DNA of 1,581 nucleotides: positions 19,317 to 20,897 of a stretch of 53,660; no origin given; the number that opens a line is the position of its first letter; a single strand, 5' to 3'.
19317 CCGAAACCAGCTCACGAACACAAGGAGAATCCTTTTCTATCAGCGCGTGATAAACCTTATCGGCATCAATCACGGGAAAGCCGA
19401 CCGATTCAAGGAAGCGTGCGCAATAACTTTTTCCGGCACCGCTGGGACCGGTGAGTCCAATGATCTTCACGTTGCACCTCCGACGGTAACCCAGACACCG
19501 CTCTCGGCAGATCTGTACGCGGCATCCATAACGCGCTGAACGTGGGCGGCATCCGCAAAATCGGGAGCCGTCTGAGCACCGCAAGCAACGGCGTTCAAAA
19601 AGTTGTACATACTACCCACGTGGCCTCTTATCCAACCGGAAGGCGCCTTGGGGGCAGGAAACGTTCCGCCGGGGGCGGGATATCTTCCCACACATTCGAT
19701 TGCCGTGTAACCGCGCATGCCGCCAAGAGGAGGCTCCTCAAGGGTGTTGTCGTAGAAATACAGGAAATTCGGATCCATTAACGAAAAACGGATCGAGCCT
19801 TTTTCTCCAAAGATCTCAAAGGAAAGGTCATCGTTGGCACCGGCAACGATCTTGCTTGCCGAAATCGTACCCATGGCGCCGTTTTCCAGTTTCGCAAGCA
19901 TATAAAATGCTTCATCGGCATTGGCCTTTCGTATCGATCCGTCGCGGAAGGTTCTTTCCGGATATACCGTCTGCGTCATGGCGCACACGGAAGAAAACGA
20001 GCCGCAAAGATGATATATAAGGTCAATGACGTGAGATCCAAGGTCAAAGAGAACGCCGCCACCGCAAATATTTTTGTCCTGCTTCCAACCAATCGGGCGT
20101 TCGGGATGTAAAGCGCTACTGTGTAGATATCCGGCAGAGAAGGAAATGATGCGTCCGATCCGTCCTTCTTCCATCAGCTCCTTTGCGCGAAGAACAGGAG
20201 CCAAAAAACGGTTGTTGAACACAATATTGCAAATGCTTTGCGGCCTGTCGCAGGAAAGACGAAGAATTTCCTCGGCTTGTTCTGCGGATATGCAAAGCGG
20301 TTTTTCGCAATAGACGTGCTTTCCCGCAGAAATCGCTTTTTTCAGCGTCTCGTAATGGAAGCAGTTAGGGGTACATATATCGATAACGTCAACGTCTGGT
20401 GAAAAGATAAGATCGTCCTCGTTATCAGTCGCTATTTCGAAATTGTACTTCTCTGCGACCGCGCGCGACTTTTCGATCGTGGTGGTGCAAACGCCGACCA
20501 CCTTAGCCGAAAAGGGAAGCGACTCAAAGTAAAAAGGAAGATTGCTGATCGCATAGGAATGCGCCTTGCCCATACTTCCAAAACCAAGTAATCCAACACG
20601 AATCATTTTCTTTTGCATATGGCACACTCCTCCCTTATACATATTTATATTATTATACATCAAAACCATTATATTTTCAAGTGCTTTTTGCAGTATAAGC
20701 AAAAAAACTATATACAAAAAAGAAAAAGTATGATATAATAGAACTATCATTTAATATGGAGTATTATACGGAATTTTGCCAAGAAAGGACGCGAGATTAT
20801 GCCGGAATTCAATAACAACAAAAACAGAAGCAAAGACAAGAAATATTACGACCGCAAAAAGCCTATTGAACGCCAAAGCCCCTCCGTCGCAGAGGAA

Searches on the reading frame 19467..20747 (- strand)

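Call 85: search_protein_families(library=pfam, proteins=[window:19467-20747:-], max_evalue=0.00001)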
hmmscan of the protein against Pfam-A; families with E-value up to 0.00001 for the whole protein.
window:19467-20747:- (426 aa): 4 families
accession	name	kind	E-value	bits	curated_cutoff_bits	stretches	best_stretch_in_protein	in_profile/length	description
PF22725.1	GFO_IDH_MocA_C3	-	2.1e-29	102.5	27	1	186-320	2-124/124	GFO/IDH/MocA C-terminal domain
PF02894.22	GFO_IDH_MocA_C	-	6.2e-27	95.3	22.9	1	189-422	1-218/218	Oxidoreductase family, C-terminal alpha/beta domain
PF01408.29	GFO_IDH_MocA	-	1.1e-23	84.6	24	1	49-164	1-108/120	Oxidoreductase family, NAD-binding Rossmann fold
PF22685.1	Gal80p_C-like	-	3.8e-08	34.1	29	1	185-320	3-149/152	Gal80p, C-terminal domain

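Call 86: search_protein_families(library=padloc, proteins=[window:19467-20747:-], max_evalue=0.00001)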
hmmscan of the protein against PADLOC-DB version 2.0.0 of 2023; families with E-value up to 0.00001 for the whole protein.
window:19467-20747:- (426 aa): 0 families
